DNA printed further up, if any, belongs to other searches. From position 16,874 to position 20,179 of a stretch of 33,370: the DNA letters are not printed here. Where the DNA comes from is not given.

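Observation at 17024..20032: PEP carboxylase homologue in which almost every family signature is altered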

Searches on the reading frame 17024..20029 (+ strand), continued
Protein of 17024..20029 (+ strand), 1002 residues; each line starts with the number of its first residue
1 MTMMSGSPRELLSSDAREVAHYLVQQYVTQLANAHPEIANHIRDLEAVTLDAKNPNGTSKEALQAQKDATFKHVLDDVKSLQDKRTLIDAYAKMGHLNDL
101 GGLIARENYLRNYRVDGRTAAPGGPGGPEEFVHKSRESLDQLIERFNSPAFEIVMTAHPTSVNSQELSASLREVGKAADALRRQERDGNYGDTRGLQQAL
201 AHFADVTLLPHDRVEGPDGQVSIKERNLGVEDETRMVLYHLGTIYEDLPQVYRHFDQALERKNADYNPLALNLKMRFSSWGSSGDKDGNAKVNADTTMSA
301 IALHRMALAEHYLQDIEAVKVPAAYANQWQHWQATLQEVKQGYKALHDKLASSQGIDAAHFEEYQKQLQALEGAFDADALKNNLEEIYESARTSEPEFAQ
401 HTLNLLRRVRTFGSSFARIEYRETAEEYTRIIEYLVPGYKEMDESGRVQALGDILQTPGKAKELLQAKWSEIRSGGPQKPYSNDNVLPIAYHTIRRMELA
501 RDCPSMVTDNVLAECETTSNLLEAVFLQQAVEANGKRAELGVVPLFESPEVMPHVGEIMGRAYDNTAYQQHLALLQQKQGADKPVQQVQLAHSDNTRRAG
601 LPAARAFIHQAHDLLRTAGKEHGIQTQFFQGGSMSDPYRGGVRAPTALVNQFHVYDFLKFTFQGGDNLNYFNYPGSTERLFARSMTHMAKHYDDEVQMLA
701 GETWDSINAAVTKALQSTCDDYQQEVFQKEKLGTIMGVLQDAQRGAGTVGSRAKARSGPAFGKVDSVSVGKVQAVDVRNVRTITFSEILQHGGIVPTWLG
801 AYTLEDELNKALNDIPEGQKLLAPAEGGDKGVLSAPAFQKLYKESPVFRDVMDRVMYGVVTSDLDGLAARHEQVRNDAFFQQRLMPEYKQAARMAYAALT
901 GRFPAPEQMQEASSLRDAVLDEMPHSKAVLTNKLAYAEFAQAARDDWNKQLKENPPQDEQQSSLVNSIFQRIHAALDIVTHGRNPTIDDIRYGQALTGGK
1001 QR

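Call 9: find_homologous_proteins(query=window:17024-20029:+, max_evalue=0.001)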
Query window:17024-20029:+ (1002 aa): 322 proteins with E <= 0.001 among 8000 candidates; the best 120 are listed.
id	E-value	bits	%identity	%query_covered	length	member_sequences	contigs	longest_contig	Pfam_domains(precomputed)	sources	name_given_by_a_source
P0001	0.0e+0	2265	100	100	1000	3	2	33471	PF00311.24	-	-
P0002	6.5e-211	721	42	94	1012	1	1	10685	PF00311.24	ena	-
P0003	3.7e-187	642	38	99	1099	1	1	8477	PF00311.24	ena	-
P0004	5.6e-186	639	38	99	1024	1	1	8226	PF00311.24,PF14010.13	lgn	-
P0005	7.0e-186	638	40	92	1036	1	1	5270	PF00311.24,PF14010.13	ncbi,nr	ncbi:MAG: phosphoenolpyruvate carboxylase [Alphaproteobacteria bacterium]|nr:phosphoenolpyruvate car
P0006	3.9e-183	629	40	93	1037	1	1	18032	PF00311.24,PF14010.13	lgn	-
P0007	9.2e-182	625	38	97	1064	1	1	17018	PF00311.24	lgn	-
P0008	1.0e-181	624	38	99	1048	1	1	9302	PF00311.24,PF14010.13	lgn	-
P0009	4.2e-181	622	37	99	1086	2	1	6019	PF00311.24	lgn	-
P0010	6.9e-181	622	35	97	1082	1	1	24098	PF00311.24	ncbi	-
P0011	9.0e-180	618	39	98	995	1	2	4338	PF00311.24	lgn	-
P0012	6.8e-177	608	38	91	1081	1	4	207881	PF00311.24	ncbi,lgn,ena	-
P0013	1.0e-176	608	36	99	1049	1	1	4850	PF00311.24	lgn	-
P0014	4.5e-176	606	38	93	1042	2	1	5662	PF00311.24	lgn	-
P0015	5.6e-176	605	37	94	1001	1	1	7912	PF00311.24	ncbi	-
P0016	1.3e-175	604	38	99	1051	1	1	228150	PF00311.24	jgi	jgi:hypothetical protein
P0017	3.4e-172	593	38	94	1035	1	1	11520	PF00311.24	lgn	-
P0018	8.5e-170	585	36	98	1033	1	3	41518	PF00311.24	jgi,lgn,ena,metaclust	metaclust:\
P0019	9.7e-167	575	37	91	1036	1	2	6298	PF00311.24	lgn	-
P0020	3.0e-166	573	36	98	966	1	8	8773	PF00311.24,PF14010.13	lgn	-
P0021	7.3e-165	569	35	98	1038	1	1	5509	PF00311.24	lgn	-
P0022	5.1e-163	563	38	90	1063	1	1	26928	PF00311.24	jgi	jgi:hypothetical protein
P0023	2.4e-159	550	37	91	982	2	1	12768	PF00311.24,PF14010.13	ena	-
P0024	4.0e-158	546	36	91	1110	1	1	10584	PF00311.24,PF14010.13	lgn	-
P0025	3.0e-157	543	35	93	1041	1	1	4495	PF00311.24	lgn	-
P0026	1.1e-156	542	36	91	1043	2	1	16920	PF00311.24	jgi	jgi:hypothetical protein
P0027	1.2e-156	541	38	94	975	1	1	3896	PF00311.24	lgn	-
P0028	1.4e-155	538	38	82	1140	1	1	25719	PF00311.24,PF14010.13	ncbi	-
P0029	6.1e-155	536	36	98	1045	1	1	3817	PF00311.24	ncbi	-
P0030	2.1e-154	534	35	98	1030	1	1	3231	PF00311.24,PF14010.13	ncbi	-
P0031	7.6e-154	532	36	91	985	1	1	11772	PF00311.24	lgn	-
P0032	4.3e-153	530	35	98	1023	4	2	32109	PF00311.24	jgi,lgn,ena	-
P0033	8.5e-153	529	35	98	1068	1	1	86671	PF00311.24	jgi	-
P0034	9.9e-153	529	35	93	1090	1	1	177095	PF00311.24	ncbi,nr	ncbi:MAG: phosphoenolpyruvate carboxylase [Rickettsiales bacterium]|nr:phosphoenolpyruvate carboxyla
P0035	3.1e-152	527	35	98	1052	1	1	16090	PF00311.24,PF14010.13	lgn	-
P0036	3.7e-152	527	37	98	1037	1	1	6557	PF00311.24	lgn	-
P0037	8.5e-152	525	36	94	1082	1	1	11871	PF00311.24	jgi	jgi:phosphoenolpyruvate carboxylase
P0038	1.6e-151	524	36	94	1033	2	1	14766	PF00311.24,PF14010.13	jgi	jgi:hypothetical protein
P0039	2.0e-151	524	37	91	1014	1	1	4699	PF00311.24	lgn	-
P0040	4.1e-151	523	37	93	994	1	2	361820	PF00311.24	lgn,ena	-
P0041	1.7e-150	521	38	90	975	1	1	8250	PF00311.24,PF14010.13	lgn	-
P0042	2.8e-150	520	36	97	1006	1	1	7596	PF00311.24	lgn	-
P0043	7.1e-148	512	36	91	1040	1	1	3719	PF00311.24,PF14010.13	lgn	-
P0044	5.9e-147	509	35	92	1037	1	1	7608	PF00311.24,PF14010.13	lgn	-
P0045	1.0e-146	509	35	98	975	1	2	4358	PF00311.24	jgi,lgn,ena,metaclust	metaclust:\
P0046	8.3e-146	506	34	97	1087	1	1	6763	PF00311.24,PF14010.13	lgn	-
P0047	1.3e-145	505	39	55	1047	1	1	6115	PF00311.24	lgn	-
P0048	2.0e-142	494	35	93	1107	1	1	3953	PF00311.24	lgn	-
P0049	1.2e-141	492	35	92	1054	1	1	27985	PF00311.24,PF14010.13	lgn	-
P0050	1.2e-139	485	35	92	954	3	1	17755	PF00311.24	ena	-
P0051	1.7e-139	485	35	92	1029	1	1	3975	PF00311.24,PF14010.13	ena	-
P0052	3.1e-139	484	35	92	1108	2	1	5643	PF00311.24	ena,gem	-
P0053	5.6e-139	483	32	98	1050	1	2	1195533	PF00311.24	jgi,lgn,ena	-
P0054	1.6e-138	481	36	92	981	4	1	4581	PF00311.24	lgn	-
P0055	4.7e-138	480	35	99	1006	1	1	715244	PF00311.24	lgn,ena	-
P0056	1.8e-137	478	35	94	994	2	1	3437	PF00311.24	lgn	-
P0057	9.6e-137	476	36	91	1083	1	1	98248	PF00311.24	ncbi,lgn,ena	-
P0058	3.3e-136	474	33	98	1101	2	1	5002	PF00311.24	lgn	-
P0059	1.2e-134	469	34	92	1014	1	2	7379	PF00311.24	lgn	-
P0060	2.9e-133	464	34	83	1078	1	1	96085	PF00311.24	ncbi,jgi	jgi:phosphoenolpyruvate carboxylase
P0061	1.0e-132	462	37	80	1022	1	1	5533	PF00311.24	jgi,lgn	-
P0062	3.1e-132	461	33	99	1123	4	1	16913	PF00311.24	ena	-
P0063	1.2e-130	455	34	92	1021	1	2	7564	PF00311.24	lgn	-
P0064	1.6e-130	455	34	99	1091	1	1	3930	PF00311.24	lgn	-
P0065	4.6e-130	453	34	93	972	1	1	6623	PF00311.24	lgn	-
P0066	5.8e-130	453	36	94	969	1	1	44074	PF00311.24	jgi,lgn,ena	-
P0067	6.1e-130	453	30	81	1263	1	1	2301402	PF00311.24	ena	-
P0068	9.4e-130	452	36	78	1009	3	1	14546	PF00311.24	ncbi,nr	ncbi:MAG: phosphoenolpyruvate carboxylase [Alphaproteobacteria bacterium]|nr:phosphoenolpyruvate car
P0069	2.3e-129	451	35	90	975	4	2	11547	PF00311.24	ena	-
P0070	5.6e-128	447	35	91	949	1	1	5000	PF00311.24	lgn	-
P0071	9.0e-128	446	33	83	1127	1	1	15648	PF00311.24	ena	-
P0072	1.8e-126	442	35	90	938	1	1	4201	PF00311.24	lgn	-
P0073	2.1e-126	441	33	91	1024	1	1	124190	PF00311.24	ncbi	-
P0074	7.3e-126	440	34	90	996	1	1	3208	PF00311.24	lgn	-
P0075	4.2e-124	434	31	99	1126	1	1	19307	PF00311.24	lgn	-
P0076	1.5e-115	405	32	99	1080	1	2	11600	PF00311.24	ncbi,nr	ncbi:MAG: phosphoenolpyruvate carboxylase [Pseudomonadota bacterium]|nr:phosphoenolpyruvate carboxyl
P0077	1.4e-112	396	32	83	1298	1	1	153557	PF00311.24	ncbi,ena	-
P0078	6.7e-112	393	34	56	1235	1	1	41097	PF00311.24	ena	-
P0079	3.4e-111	391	31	92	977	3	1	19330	PF00311.24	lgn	-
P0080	1.0e-110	389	33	91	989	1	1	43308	PF00311.24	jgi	jgi:phosphoenolpyruvate carboxylase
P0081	4.1e-102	361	31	91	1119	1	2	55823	PF00311.24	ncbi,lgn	-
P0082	2.3e-66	243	35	37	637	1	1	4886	PF00311.24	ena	-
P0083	1.7e-18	84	25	49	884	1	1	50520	PF00311.24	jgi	jgi:phosphoenolpyruvate carboxylase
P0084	9.7e-17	78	24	49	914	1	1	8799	PF00311.24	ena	-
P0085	1.7e-16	78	23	80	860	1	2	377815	PF00311.24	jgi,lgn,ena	-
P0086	5.8e-16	76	25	62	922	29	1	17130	PF00311.24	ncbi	-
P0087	7.1e-16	76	26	49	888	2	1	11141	PF00311.24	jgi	jgi:phosphoenolpyruvate carboxylase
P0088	9.4e-16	75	24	68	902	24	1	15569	PF00311.24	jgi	-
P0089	2.0e-15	74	24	57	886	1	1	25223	PF00311.24,PF14010.13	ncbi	-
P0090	3.2e-14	70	24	54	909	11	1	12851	PF00311.24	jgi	jgi:phosphoenolpyruvate carboxylase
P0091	1.0e-13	68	23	48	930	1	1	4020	PF00311.24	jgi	jgi:phosphoenolpyruvate carboxylase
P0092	1.5e-13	68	24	68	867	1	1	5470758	PF00311.24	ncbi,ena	-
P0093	1.6e-13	68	23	55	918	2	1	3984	PF00311.24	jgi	jgi:phosphoenolpyruvate carboxylase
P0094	2.7e-13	67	31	17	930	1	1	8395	PF00311.24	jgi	jgi:phosphoenolpyruvate carboxylase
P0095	3.3e-13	67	26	39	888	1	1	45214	PF00311.24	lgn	-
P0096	6.6e-13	66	22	52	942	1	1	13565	PF00311.24,PF14010.13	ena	-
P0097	8.8e-13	65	23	53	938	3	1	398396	PF00311.24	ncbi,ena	-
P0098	9.9e-13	65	24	56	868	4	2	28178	PF00311.24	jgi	jgi:phosphoenolpyruvate carboxylase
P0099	1.8e-12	64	31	17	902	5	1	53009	PF00311.24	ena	-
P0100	1.9e-12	64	25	49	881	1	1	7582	PF00311.24,PF14010.13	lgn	-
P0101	1.9e-12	64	23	51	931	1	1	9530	PF00311.24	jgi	-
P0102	3.2e-12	63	25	49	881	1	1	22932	PF00311.24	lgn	-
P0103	8.3e-12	62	23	55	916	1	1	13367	PF00311.24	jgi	jgi:phosphoenolpyruvate carboxylase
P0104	1.1e-11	62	21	40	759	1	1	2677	PF00311.24,PF14010.13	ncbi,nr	ncbi:MAG: phosphoenolpyruvate carboxylase, partial [Chitinophagaceae bacterium]|nr:phosphoenolpyruva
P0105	1.2e-11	62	24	49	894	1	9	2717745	PF00311.24,PF14010.13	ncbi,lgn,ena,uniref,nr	ncbi:phosphoenolpyruvate carboxylase [Acinetobacter schindleri]|uniref:phosphoenolpyruvate carboxyla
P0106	1.3e-11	62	25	49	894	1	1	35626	PF00311.24,PF14010.13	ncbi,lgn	-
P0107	1.4e-11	61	24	49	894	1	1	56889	PF00311.24,PF14010.13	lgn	-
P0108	1.5e-11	61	25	52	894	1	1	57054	PF00311.24,PF14010.13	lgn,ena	-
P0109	1.8e-11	61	24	48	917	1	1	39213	PF00311.24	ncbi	ncbi:MAG: phosphoenolpyruvate carboxylase [Solirubrobacteraceae bacterium]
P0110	2.0e-11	61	24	52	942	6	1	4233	PF00311.24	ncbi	-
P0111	2.0e-11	61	23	57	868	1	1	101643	PF00311.24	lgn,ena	-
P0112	2.2e-11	61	24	58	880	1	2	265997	PF00311.24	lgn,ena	-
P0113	2.2e-11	61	25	49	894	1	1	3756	PF00311.24,PF14010.13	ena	-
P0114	2.5e-11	61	22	79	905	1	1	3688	PF00311.24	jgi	jgi:phosphoenolpyruvate carboxylase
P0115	2.6e-11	60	25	49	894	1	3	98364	PF00311.24,PF14010.13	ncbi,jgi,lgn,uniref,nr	ncbi:phosphoenolpyruvate carboxylase [Acinetobacter schindleri]|uniref:phosphoenolpyruvate carboxyla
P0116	2.6e-11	60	23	67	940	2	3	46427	PF00311.24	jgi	jgi:phosphoenolpyruvate carboxylase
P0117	3.0e-11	60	24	52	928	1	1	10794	PF00311.24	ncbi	ncbi:MAG: phosphoenolpyruvate carboxylase [Candidatus Promineifilaceae bacterium]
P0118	3.2e-11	60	24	49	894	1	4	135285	PF00311.24,PF14010.13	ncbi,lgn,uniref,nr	ncbi:phosphoenolpyruvate carboxylase [Acinetobacter schindleri]|uniref:Phosphoenolpyruvate carboxyla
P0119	3.3e-11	60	23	51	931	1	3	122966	PF00311.24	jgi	jgi:phosphoenolpyruvate carboxylase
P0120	3.7e-11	60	24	48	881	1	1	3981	PF00311.24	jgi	jgi:phosphoenolpyruvate carboxylase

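Call 17: find_encoding_contigs(protein=P0012, flank=10000, max_places=2)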
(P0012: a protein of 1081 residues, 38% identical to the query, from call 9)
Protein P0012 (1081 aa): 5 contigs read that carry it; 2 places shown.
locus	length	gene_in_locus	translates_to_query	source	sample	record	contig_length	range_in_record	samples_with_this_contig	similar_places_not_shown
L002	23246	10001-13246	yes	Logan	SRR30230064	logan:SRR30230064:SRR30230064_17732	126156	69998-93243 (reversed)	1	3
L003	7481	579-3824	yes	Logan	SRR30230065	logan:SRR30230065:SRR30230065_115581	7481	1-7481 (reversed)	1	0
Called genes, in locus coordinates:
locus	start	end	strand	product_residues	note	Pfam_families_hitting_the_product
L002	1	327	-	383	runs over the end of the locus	PF00155:Aminotran_1_2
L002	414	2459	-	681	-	PF00990:GGDEF (faint)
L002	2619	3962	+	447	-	PF01435:Peptidase_M48, PF13414:TPR_11 (faint), PF13424:TPR_12 (faint), PF00515:TPR_1 (faint), PF07719:TPR_2 (faint), PF13181:TPR_8 (faint), PF23914:TPR_CcmH_CycH, PF13432:TPR_16 (weak), +3 more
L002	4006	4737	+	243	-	PF18312:ScsC_N, PF13462:Thioredoxin_4, PF01323:DSBA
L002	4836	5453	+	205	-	PF00691:OmpA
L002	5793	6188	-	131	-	PF05164:ZapA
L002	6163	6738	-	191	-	-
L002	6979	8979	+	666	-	PF00456:Transketolase_N, PF13292:DXP_synthase_N (faint), PF00676:E1_dh, PF02779:Transket_pyr, PF02780:Transketolase_C, PF22613:Transketolase_C_1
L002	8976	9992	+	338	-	PF00044:Gp_dh_N, PF02800:Gp_dh_C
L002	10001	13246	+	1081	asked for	PF00311:PEPcase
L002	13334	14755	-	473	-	PF00875:DNA_photolyase, PF03441:FAD_binding_7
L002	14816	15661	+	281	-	PF05673:DUF815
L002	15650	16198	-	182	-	-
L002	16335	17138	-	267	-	PF01551:Peptidase_M23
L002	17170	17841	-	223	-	PF01135:PCMT, PF13649:Methyltransf_25, PF13847:Methyltransf_31 (weak)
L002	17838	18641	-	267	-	PF01975:SurE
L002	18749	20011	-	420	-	PF02403:Seryl_tRNA_N, PF00587:tRNA-synt_2b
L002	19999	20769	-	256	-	PF00902:TatC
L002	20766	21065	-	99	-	PF02416:TatA_B_E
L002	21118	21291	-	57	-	PF02416:TatA_B_E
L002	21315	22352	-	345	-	PF00933:Glyco_hydro_3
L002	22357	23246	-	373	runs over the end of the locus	PF05036:SPOR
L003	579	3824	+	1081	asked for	PF00311:PEPcase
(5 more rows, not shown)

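Call 18: find_encoding_contigs(protein=P0034, flank=10000, max_places=2)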
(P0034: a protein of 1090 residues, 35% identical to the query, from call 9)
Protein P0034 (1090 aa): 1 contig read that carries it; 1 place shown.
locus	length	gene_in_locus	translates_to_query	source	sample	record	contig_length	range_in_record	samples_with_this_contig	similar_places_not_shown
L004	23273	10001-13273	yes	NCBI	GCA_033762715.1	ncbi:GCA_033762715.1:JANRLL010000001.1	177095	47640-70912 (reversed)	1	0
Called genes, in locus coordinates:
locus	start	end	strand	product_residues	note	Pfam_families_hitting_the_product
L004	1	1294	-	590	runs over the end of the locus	PF00664:ABC_membrane, PF00005:ABC_tran, PF02463:SMC_N (weak)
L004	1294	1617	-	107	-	PF01491:Frataxin_Cyay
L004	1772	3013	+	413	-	PF06850:PHB_depo_C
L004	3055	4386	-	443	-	-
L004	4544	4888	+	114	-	PF05164:ZapA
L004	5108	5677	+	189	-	PF01812:5-FTHF_cyc-lig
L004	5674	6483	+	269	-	PF00149:Metallophos, PF13277:YmdB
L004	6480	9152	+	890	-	PF02629:CoA_binding, PF13380:CoA_binding_2, PF13607:Succ_CoA_lig, PF19045:Ligase_CoA_2 (weak), PF08442:ATP-grasp_2, PF13549:ATP-grasp_5, PF13302:Acetyltransf_3 (weak), PF00583:Acetyltransf_1 (faint)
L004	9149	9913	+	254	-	PF03883:H2O2_YaaD, PF21818:DUF6884 (weak)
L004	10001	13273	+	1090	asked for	PF00311:PEPcase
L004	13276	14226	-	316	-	PF07811:TadE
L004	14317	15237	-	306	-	PF00696:AA_kinase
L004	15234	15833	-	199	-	PF03193:RsgA_GTPase (weak), PF00009:GTP_EFTU (faint), PF00350:Dynamin_N (faint), PF01926:MMR_HSR1, PF02421:FeoB_N (weak)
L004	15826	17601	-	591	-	PF14849:YidC_periplas, PF02096:60KD_IMP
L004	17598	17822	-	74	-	PF01809:YidD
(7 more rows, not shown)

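Call 19: find_encoding_contigs(protein=P0053, flank=10000, max_places=2)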
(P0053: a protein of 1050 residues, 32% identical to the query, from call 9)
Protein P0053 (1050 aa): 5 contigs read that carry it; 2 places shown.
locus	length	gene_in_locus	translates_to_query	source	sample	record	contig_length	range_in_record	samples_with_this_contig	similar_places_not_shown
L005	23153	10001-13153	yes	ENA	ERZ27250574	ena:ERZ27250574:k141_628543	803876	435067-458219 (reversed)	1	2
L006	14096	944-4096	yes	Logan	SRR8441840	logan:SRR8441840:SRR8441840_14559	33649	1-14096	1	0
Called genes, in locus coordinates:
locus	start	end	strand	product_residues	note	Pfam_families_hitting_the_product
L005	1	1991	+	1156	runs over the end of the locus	PF02811:PHP, PF07733:DNA_pol3_alpha, PF17657:DNA_pol3_finger, PF14579:HHH_6, PF01336:tRNA_anti-codon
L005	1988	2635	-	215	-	-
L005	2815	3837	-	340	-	PF00348:polyprenyl_synt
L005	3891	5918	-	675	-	-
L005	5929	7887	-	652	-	PF02824:TGS (weak), PF07973:tRNA_SAD, PF00587:tRNA-synt_2b, PF03129:HGTP_anticodon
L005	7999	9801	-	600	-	PF00890:FAD_binding_2, PF02910:Succ_DH_flav_C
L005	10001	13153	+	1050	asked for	PF00311:PEPcase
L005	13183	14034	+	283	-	PF02749:QRPTase_N, PF01729:QRPTase_C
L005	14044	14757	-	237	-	-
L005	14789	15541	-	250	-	PF07963:N_methyl (weak)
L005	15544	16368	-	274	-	-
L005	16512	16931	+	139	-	PF01475:FUR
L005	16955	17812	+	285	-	PF21926:FeeM (faint), PF13444:Acetyltransf_5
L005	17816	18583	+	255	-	PF01553:Acyltransferase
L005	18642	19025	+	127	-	PF00460:Flg_bb_rod (weak), PF06429:Flg_bbr_C (weak)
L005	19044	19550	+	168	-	PF07310:PAS_5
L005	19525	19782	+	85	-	-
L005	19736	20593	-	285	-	PF04116:FA_hydroxylase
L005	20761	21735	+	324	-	PF12849:PBP_like_2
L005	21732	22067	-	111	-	-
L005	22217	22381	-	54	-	PF04964:Flp_Fap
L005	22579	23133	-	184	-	-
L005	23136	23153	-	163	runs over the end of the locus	-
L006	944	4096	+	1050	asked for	PF00311:PEPcase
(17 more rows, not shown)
